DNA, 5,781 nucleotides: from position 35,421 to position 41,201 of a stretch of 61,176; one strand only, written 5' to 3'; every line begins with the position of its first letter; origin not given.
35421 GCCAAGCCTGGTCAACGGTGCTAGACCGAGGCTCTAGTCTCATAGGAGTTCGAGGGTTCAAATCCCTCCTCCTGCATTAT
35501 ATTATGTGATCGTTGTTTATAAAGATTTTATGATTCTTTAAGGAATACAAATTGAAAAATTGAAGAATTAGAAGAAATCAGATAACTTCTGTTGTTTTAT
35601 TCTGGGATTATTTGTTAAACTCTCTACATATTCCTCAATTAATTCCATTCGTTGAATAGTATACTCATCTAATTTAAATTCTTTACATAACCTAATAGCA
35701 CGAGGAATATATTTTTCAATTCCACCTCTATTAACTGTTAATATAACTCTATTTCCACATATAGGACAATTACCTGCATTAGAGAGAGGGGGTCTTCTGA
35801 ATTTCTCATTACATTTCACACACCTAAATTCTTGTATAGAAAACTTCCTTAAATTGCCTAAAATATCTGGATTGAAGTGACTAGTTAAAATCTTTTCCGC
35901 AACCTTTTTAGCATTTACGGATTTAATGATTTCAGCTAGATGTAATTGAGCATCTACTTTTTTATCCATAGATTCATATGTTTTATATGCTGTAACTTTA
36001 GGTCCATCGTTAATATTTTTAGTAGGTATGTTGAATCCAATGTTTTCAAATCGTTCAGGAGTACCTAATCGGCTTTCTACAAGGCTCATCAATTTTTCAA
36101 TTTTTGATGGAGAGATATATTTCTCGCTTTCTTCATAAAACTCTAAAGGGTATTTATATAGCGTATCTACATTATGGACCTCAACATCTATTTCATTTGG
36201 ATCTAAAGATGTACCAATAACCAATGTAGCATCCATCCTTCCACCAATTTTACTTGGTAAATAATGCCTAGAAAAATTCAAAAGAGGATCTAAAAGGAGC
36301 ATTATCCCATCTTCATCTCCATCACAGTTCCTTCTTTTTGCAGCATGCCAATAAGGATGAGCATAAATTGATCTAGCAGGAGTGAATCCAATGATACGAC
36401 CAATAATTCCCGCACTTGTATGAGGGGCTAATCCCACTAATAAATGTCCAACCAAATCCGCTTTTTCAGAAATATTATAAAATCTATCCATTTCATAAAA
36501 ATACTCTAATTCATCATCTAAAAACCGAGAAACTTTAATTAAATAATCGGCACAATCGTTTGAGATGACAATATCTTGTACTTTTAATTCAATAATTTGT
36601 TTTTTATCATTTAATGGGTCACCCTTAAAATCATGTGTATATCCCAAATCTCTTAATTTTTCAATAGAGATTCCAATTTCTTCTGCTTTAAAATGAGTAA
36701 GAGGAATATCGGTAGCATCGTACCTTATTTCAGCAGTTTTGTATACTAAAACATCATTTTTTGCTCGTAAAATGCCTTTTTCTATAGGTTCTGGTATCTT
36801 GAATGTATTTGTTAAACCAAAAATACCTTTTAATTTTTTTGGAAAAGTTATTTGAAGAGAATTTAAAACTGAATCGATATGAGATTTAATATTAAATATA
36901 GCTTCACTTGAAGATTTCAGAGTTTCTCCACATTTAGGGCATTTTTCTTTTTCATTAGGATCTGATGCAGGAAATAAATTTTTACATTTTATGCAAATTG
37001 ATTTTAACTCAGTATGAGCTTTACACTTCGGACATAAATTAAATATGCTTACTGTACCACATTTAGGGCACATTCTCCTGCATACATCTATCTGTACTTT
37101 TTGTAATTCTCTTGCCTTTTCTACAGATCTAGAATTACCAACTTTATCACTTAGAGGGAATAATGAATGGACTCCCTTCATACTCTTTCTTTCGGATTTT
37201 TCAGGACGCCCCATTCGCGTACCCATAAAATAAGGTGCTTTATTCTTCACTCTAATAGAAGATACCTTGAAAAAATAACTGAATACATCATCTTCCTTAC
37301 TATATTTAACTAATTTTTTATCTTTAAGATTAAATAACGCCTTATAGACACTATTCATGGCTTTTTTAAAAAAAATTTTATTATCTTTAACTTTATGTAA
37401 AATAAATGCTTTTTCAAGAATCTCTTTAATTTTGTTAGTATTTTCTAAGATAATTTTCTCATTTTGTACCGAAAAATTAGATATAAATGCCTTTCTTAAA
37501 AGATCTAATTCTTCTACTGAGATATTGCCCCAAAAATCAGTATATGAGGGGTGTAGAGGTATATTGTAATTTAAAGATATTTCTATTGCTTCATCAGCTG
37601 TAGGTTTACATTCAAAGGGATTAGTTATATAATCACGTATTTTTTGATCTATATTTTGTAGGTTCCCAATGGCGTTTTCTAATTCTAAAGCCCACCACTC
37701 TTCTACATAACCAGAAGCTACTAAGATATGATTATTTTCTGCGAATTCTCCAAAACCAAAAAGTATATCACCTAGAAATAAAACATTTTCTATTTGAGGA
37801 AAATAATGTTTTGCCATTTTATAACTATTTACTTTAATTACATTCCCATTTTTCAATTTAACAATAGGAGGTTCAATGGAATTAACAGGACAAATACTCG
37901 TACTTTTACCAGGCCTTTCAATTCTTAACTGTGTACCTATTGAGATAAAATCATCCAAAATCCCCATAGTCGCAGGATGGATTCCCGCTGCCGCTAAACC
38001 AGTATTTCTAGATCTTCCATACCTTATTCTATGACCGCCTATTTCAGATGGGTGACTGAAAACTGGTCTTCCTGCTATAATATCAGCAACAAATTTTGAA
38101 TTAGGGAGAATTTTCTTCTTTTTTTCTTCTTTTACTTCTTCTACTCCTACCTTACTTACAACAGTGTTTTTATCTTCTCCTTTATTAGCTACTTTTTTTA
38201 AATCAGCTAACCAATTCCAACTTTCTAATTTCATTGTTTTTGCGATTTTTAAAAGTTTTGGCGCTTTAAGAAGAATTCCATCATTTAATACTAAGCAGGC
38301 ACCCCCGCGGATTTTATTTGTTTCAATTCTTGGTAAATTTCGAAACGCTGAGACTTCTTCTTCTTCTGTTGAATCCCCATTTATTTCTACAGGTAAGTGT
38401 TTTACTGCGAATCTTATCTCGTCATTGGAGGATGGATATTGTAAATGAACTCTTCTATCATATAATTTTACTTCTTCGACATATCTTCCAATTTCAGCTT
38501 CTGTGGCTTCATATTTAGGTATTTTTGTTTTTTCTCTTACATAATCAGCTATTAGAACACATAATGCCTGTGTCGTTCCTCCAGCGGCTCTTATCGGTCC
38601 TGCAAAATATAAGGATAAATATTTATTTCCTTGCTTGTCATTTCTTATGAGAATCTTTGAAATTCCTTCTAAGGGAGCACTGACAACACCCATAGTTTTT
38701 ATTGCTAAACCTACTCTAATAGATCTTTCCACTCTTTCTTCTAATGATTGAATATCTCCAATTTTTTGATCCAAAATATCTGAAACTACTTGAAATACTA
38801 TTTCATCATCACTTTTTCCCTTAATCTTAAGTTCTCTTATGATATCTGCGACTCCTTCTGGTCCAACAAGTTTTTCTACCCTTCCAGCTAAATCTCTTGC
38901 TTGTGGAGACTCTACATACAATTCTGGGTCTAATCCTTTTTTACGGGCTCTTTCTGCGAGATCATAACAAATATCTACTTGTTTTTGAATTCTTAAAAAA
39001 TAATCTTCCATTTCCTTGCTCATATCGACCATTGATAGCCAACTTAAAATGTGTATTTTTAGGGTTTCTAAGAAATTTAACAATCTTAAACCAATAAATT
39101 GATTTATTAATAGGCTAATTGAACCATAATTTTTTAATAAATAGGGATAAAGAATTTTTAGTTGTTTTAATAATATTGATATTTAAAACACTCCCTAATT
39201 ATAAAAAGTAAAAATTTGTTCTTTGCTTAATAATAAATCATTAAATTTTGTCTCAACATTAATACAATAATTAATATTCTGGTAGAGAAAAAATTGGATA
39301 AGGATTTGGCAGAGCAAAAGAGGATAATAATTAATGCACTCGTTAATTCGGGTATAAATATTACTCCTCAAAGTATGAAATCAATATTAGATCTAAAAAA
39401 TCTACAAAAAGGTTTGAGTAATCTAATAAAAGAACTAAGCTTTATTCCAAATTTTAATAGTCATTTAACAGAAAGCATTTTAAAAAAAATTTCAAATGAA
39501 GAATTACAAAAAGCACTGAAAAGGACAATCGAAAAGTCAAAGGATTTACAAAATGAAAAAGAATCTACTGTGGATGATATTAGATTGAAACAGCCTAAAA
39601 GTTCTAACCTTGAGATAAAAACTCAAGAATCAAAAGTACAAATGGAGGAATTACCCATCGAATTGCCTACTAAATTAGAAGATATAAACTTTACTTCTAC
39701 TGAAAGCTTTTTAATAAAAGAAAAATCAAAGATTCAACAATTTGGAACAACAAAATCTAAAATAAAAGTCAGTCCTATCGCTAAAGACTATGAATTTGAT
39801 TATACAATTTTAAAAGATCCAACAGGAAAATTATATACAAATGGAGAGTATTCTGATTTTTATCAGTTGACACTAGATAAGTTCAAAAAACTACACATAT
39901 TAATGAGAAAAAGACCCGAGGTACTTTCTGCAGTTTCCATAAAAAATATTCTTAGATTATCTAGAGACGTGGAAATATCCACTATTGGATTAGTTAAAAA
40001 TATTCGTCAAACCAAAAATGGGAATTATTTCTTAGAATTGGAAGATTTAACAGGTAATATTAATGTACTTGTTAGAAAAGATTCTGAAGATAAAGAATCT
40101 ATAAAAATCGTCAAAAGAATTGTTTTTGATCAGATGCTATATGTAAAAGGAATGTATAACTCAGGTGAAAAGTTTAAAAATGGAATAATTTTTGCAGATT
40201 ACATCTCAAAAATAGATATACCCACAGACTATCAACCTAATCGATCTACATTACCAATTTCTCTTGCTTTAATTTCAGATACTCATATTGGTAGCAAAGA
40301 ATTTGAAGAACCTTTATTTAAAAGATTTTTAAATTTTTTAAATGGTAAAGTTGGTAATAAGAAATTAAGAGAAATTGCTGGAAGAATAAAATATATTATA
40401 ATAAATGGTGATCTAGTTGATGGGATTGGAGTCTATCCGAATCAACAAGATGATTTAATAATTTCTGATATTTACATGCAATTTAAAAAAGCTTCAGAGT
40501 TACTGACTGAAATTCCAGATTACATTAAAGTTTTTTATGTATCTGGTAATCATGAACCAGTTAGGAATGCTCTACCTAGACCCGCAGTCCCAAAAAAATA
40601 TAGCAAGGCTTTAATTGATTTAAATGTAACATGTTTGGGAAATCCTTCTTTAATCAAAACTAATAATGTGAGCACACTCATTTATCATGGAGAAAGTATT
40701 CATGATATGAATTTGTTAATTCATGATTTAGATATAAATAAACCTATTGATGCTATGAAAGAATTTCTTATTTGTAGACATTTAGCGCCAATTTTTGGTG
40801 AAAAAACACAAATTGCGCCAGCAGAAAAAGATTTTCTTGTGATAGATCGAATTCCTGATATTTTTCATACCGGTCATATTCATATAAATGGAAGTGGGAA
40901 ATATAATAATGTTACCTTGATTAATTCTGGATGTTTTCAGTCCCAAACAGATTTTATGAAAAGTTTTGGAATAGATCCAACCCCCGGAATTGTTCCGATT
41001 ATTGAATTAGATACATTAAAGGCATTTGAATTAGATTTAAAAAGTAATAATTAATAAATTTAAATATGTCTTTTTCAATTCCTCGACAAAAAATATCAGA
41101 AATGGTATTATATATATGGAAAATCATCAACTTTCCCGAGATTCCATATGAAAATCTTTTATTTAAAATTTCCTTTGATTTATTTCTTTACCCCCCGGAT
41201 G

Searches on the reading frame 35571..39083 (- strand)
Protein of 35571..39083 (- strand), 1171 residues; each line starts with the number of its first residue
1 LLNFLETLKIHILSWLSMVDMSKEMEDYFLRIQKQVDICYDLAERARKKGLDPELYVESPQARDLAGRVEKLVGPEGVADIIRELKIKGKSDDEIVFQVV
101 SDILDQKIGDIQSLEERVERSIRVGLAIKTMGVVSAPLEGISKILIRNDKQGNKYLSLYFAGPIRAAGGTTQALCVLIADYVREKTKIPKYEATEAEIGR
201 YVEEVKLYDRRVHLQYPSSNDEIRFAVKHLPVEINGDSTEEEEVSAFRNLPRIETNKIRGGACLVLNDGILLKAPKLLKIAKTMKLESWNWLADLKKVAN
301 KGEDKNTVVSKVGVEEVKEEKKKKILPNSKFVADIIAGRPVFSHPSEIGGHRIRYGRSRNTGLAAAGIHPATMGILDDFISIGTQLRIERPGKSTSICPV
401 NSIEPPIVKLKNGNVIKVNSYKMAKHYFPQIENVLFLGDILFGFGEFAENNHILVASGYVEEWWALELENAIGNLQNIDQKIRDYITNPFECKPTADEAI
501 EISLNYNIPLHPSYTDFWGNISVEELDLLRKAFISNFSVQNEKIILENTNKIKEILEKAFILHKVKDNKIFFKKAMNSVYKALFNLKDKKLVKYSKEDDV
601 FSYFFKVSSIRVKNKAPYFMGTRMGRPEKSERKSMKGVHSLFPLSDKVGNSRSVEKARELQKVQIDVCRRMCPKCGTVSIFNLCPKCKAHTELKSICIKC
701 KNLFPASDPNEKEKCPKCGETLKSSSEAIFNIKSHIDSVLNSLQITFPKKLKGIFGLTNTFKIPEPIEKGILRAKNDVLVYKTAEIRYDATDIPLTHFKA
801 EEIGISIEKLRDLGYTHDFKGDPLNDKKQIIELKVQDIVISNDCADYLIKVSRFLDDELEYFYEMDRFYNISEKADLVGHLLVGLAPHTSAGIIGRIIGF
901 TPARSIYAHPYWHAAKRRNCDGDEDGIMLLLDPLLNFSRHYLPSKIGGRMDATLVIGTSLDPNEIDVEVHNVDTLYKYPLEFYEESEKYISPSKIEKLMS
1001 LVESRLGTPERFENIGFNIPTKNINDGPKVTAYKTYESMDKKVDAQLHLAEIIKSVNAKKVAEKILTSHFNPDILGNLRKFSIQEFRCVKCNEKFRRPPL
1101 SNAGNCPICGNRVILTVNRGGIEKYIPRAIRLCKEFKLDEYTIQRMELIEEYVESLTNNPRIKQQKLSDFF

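Call 77: search_protein_families(library=pfam, proteins=[window:35571-39083:-], max_evalue=0.00001)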
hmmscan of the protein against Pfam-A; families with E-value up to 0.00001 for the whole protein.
window:35571-39083:- (1171 aa): 3 families
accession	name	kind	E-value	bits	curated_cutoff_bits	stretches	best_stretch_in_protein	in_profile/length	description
PF24846.1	PolC_DP2_cat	-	1e-134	448.7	24.3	1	749-1042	6-299/299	DNA polymerase II large subunit DP2, catalytic domain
PF24844.1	PolC_DP2_central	-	3.4e-123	411.7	24.3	1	319-701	2-367/372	DNA polymerase II large subunit DP2, central domain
PF03833.19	PolC_DP2_N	-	2.4e-104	348.7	24.3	1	27-297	1-270/271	DNA polymerase II large subunit DP2, N-terminal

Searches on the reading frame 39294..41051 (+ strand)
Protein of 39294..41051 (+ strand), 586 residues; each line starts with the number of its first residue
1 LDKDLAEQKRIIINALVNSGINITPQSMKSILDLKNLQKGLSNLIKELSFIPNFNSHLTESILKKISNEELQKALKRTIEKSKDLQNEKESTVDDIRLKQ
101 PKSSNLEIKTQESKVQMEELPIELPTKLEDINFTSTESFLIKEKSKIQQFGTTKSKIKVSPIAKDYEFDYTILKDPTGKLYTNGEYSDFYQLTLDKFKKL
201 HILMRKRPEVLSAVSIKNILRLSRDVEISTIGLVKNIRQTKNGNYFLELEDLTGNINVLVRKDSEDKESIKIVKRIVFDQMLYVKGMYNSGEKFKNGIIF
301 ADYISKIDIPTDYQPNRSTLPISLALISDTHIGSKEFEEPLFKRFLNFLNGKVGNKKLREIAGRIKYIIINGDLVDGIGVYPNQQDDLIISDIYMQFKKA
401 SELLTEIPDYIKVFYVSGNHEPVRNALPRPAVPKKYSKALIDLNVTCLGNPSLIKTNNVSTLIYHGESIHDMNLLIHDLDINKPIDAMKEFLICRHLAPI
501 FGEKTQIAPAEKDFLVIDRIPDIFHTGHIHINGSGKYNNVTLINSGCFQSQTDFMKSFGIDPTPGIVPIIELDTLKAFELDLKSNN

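Call 77: search_protein_families(library=pfam, proteins=[window:39294-41051:+], max_evalue=0.00001)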
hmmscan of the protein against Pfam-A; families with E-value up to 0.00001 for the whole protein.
window:39294-41051:+ (586 aa): 2 families
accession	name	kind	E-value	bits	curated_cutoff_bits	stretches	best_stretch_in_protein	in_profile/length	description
PF00149.33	Metallophos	-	5.3e-11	43.8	21.5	1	324-531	3-190/191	Calcineurin-like phosphoesterase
PF04042.21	DNA_pol_E_B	-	1.9e-10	41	29.1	1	326-527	3-202/210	DNA polymerase alpha/epsilon subunit B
